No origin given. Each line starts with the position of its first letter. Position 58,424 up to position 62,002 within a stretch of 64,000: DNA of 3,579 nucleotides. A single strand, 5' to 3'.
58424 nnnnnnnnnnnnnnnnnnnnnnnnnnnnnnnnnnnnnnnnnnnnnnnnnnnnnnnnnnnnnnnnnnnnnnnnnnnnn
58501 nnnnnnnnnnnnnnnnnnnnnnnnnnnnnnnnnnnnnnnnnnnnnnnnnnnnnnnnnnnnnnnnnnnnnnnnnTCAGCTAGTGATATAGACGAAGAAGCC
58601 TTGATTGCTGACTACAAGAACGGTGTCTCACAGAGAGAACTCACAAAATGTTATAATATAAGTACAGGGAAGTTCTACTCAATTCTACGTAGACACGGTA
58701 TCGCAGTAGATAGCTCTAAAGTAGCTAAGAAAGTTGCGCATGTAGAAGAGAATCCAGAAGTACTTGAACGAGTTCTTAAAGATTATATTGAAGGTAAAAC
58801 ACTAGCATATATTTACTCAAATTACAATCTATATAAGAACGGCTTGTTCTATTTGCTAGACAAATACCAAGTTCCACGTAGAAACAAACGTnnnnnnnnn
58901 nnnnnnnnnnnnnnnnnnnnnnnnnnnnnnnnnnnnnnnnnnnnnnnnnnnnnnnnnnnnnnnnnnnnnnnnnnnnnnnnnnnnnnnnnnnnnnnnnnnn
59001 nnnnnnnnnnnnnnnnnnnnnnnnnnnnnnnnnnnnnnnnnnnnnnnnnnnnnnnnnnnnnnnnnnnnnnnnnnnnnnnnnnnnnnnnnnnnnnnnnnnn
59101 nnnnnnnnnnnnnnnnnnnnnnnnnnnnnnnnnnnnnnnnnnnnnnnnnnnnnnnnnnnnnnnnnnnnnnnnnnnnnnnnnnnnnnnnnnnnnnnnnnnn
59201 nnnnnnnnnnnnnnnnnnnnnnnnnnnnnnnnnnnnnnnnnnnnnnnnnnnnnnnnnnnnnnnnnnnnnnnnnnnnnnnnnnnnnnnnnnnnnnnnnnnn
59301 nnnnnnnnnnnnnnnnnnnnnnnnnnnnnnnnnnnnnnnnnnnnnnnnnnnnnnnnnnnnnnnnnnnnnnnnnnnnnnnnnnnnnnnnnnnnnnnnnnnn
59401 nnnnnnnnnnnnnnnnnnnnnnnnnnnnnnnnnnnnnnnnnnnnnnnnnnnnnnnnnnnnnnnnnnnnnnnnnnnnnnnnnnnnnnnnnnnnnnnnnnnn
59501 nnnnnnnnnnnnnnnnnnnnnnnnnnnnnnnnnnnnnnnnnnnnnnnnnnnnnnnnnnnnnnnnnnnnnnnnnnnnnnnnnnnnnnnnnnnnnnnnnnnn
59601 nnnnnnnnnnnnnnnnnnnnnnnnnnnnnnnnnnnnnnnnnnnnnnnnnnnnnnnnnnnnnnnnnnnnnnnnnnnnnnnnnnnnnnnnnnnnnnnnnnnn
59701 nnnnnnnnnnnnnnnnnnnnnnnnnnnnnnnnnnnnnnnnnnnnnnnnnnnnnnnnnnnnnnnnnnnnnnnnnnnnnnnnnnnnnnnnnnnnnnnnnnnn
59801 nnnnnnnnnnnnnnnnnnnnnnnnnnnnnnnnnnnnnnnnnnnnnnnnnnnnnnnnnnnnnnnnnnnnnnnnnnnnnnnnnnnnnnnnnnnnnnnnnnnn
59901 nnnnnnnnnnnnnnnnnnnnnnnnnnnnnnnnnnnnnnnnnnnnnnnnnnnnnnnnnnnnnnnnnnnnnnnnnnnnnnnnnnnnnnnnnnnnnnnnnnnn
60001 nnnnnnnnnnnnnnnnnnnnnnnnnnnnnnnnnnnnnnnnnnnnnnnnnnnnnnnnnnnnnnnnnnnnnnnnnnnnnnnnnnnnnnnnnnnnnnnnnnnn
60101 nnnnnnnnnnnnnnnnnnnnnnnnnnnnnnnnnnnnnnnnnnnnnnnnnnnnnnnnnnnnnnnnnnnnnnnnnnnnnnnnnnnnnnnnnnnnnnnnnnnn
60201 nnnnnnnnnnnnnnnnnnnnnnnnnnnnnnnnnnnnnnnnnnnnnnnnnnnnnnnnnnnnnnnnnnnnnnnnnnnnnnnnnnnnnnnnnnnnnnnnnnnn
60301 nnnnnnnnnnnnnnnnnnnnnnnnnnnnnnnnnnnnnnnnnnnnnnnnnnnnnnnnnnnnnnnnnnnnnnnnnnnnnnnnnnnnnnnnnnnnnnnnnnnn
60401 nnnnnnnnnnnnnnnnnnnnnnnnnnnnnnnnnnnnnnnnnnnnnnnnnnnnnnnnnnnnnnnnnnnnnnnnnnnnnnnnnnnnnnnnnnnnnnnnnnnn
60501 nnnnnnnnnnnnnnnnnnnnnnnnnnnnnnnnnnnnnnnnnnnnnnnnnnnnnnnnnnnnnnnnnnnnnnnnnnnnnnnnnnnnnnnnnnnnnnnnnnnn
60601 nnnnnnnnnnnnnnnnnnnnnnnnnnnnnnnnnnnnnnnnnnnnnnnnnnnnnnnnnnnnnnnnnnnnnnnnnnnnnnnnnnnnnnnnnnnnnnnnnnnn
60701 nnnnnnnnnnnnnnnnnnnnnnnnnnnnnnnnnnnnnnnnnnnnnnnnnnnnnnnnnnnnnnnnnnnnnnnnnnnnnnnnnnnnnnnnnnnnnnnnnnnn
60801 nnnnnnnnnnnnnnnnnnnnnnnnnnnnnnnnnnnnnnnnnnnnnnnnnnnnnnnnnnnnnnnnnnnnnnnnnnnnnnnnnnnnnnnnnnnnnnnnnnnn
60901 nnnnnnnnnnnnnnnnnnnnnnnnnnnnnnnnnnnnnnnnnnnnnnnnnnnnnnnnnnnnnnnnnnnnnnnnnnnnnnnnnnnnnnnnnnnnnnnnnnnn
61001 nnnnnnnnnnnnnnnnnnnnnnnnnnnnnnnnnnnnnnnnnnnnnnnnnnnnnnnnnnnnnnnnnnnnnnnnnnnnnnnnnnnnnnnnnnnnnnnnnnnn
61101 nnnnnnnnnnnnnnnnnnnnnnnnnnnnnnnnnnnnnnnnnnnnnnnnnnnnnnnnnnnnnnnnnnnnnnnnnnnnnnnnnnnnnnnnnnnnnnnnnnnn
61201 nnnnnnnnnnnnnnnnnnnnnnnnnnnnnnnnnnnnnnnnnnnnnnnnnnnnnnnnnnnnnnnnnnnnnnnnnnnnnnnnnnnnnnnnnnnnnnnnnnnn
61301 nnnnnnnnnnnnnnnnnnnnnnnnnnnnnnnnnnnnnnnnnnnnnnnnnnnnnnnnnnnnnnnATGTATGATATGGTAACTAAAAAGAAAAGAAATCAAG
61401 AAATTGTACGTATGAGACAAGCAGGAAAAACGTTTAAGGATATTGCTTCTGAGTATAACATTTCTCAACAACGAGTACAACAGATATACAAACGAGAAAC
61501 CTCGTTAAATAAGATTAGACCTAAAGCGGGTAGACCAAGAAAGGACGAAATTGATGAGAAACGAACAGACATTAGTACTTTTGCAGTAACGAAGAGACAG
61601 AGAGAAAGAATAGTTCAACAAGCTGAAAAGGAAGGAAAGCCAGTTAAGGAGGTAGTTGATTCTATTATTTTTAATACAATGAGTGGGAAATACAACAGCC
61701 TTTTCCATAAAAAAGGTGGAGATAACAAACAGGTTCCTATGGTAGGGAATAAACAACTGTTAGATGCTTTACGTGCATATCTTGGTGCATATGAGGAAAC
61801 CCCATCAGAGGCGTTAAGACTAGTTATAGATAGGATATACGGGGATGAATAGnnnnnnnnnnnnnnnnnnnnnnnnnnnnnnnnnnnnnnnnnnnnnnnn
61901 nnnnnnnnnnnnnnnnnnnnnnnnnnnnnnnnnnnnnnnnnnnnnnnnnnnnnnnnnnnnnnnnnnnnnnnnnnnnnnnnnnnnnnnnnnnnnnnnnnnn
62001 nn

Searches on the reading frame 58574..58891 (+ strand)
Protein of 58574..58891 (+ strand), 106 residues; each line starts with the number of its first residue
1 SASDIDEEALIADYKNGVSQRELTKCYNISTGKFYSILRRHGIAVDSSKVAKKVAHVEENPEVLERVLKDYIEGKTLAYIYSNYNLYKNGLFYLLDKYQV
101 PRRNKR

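Call 41: search_dna_similar(query=window:58574-58891:+, collection=phages, mode=protein, max_rows=60, rows=spread, max_evalue=0.001)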
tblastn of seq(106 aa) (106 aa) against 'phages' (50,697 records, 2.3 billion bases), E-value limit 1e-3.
Records with a match: 551; places in all: 551; records where one place covers at least 80% of the query: 546.
Best place of each record, by identity: >=99% 2; 95-99% 24; 90-95% 4; <60% 521.
By first word of the organism name: Staphylococcus 339; Bacillus 83; Enterococcus 68; Listeria 54; Mammaliicoccus 3; phage 1; Phage 1; Silviavirus 1; Xanthomonas 1.
By host as written in the record: Staphylococcus aureus 111; - 51; Listeria monocytogenes 43; Staphylococcus sp. 27; Staphylococcus carnosus TM300 22; Enterococcus faecalis 20; Bacillus cereus 15; Staphylococcus aureus ATCC 25923 10; and 131 more.
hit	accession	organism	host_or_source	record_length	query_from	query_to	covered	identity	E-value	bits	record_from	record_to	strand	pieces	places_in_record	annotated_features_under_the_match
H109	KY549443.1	Enterococcus phage EFP01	Enterococcus faecium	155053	1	106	100%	100.0%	1e-65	219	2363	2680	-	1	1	hypothetical protein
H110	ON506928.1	Enterococcus phage TJE2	Enterococcus faecium strain UCH1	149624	5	106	96%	95.1%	2e-61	206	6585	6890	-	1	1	hypothetical protein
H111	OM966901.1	Enterococcus phage vB_OCPT_Bill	Enterococcus sp.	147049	5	106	96%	95.1%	5e-61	205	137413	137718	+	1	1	hypothetical protein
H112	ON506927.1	Enterococcus phage TJE1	Enterococcus faecium strain UCH1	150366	3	106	98%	92.3%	2e-60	203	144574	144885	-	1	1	hypothetical protein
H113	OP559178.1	Enterococcus phage vB_Efa29212_3e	Enterococcus sp.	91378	1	105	99%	52.4%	2e-26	107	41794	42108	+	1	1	hypothetical protein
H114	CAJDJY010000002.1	Enterococcus phage 156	Cheese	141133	1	105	99%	52.4%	2e-26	107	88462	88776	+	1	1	Phage protein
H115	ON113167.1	Enterococcus phage vB_OCPT_Carl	Enterococcus sp.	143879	1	105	99%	52.4%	2e-26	107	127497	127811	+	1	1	hypothetical protein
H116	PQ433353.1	Enterococcus phage vB_EfeBG-143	Enterococcus faecalis 95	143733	1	105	99%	52.4%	2e-26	106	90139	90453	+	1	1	DNA binding protein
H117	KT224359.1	Bacillus phage TsarBomba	Bacillus thuringiensis subsp. kurstaki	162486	7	106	94%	39.4%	1e-11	65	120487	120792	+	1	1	hypothetical protein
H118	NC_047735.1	Bacillus phage BCU4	Bacillus cereus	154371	1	106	100%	34.2%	3e-8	55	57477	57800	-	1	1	hypothetical protein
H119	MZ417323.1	Staphylococcus phage PG-2021_1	Staphylococcus epidermidis NCC 100655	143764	5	103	93%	34.7%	1e-11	65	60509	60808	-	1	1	record has no annotation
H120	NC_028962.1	Staphylococcus phage vB_SepM_ phiIPLA-C1C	Staphylococcus sp.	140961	5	103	93%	34.7%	1e-11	65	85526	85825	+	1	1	DNA binding protein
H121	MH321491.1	Staphylococcus phage Twillingate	Staphylococcus epidermidis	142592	5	103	93%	33.7%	5e-12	66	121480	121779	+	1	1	transposase domain-containing protein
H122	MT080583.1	Staphylococcus phage vB_SauM_EW13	Staphylococcus carnosus TM300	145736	7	105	93%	33.7%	3e-10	61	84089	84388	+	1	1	record has no annotation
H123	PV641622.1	Staphylococcus phage St14.GH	Staphylococcus aureus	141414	7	105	93%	33.7%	6e-10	60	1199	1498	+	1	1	DNA binding protein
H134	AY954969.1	Staphylococcus phage G1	-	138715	7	105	93%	32.7%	4e-9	58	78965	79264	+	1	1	ORF100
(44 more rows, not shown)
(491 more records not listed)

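Call 42: get_annotated_region(hit=H134, flank=9000)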
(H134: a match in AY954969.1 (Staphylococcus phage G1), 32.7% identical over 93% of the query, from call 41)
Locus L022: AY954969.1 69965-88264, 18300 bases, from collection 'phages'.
description: Staphylococcus phage G1, complete genome.
organism: Staphylococcus phage G1 (NCBI taxid 2908166)
taxonomy: Viruses; Duplodnaviria; Heunggongvirae; Uroviricota; Caudoviricetes; Herelleviridae; Twortvirinae; Kayvirus; Kayvirus G1
host: -; source: -; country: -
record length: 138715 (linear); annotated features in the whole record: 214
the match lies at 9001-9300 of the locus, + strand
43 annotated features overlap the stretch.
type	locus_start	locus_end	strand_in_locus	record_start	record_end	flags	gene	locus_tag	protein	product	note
CDS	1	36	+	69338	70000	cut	-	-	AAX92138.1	ORF056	G1ORF056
CDS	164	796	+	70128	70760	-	-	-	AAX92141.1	ORF059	G1ORF059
CDS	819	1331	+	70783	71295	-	-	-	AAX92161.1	ORF080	G1ORF080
CDS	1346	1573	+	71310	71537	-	-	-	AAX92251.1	ORF189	G1ORF189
CDS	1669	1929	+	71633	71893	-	-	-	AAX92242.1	ORF174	G1ORF174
CDS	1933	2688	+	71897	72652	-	-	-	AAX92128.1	ORF046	G1ORF046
CDS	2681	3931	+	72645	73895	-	-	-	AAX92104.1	ORF022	G1ORF022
CDS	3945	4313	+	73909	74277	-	-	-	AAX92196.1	ORF118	G1ORF118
CDS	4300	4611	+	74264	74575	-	-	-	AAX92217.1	ORF143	G1ORF143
CDS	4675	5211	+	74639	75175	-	-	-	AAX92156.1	ORF075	G1ORF075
CDS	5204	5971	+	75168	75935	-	-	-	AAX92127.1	ORF045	G1ORF045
CDS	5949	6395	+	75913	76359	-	-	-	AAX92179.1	ORF099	G1ORF099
CDS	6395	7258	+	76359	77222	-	-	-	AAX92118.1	ORF036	G1ORF036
CDS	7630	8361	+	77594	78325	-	-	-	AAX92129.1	ORF047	G1ORF047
CDS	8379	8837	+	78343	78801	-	-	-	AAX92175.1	ORF094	G1ORF094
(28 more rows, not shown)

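Call 43: get_annotated_region(hit=H116, flank=9000)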
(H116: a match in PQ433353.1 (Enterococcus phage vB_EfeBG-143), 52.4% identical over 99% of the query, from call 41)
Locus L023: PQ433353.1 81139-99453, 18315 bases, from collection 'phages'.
description: Enterococcus phage vB_EfeBG-143, complete genome.
organism: Enterococcus phage vB_EfeBG-143 (NCBI taxid 3378293)
taxonomy: Viruses; Duplodnaviria; Heunggongvirae; Uroviricota; Caudoviricetes; Herelleviridae; Brockvirinae; Kochikohdavirus
host: Enterococcus faecalis 95; source: sewage water; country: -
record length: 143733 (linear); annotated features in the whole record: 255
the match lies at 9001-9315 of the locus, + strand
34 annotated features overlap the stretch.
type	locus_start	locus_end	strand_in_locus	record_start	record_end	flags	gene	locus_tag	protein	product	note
CDS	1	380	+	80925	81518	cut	-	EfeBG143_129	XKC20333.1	hypothetical protein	-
CDS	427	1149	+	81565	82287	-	-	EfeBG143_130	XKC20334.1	hypothetical protein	-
CDS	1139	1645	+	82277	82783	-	-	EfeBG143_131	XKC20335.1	hypothetical protein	-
CDS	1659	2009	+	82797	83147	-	-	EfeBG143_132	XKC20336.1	hypothetical protein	-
CDS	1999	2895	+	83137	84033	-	-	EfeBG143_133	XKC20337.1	reverse transcriptase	-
CDS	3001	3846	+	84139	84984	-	-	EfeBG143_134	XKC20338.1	nucleotidyltransferase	-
CDS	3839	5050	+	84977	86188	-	-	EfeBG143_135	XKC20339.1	hypothetical protein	-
CDS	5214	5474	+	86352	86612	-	-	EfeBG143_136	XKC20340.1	hypothetical protein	-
CDS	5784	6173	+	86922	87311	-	-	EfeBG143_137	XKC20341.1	terminase small subunit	-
CDS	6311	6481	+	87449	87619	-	-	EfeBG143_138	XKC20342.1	hypothetical protein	-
CDS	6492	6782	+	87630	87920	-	-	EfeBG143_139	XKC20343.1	virion structural protein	-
CDS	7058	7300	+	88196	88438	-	-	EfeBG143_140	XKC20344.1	hypothetical protein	-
CDS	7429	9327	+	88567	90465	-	-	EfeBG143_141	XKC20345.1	DNA binding protein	-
CDS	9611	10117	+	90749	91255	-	-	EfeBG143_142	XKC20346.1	hypothetical protein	-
CDS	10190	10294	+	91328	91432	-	-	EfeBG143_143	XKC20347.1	hypothetical protein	-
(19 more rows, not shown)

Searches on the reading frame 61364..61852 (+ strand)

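Call 39: search_protein_families(library=pfam, proteins=[window:61364-61852:+], max_evalue=0.1)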
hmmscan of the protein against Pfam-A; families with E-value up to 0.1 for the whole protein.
window:61364-61852:+ (162 aa): 15 families
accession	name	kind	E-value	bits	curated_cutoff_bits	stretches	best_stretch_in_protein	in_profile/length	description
PF13518.12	HTH_28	-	1.1e-07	32.3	25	1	13-59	4-52/52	Helix-turn-helix domain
PF13384.12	HTH_23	-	6.6e-07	29.4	24.6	1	8-44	4-40/50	Homeodomain-like domain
PF04545.22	Sigma70_r4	-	1e-05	25.3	24.1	1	10-44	8-43/50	Sigma-70, region 4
PF13542.12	HTH_Tnp_ISL3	-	0.00059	19.7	27.4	1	12-44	18-49/51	Helix-turn-helix domain of transposase family ISL3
PF00196.25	GerE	-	0.00097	19.2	23.5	1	9-39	5-35/57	Bacterial regulatory proteins, luxR family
PF02796.21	HTH_7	-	0.0015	19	23.8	1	8-36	4-36/45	Helix-turn-helix domain of resolvase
PF00165.29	HTH_AraC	-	0.0089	16.6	26.6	1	17-47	1-34/42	Bacterial regulatory helix-turn-helix proteins, AraC family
PF15978.11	TnsD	-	0.037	13.5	32.4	1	19-71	197-247/355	Tn7-like transposition protein D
PF11242.13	DUF2774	-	0.043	14.5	29.2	1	14-44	6-36/63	Protein of unknown function (DUF2774)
PF08281.18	Sigma70_r4_2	-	0.052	13.6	25.7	1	9-43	13-48/54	Sigma-70, region 4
PF01857.25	RB_B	-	0.053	13.9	26.9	1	14-87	65-118/144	Retinoblastoma-associated protein B domain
PF08765.17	Mor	-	0.06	13.8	24.9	1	7-48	58-98/107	Mor transcription activator family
PF01527.26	HTH_Tnp_1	-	0.084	13.5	24.1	0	76-97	8-29/75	Transposase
PF04255.20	DUF433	-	0.085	13.1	23.6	0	12-40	22-51/56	Protein of unknown function (DUF433)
PF21983.2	NikA-like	-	0.087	13.4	27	0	65-95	1-31/72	Mobilization protein NikA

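Call 40: search_protein_families(library=phrogs, proteins=[window:61364-61852:+], max_evalue=0.001)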
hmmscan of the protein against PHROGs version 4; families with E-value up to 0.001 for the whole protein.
window:61364-61852:+ (162 aa): 6 families
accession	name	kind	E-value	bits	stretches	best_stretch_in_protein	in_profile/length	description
phrog_38043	-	unknown function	7e-108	358.7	1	1-162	1-162/162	-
phrog_836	-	transcription regulation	9.7e-06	26.7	1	5-48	80-123/133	late transcriptional activator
phrog_645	-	DNA, RNA and nucleotide metabolism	1.2e-05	26.5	1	6-45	22-62/196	Rnase E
phrog_351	-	transcription regulation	8e-05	22.4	1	9-91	678-763/928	RNA polymerase sigma factor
phrog_686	-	DNA, RNA and nucleotide metabolism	0.00012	23.3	1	13-45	40-72/76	HTH DNA binding protein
phrog_7168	-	DNA, RNA and nucleotide metabolism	0.00019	22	1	8-50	226-268/284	homing endonuclease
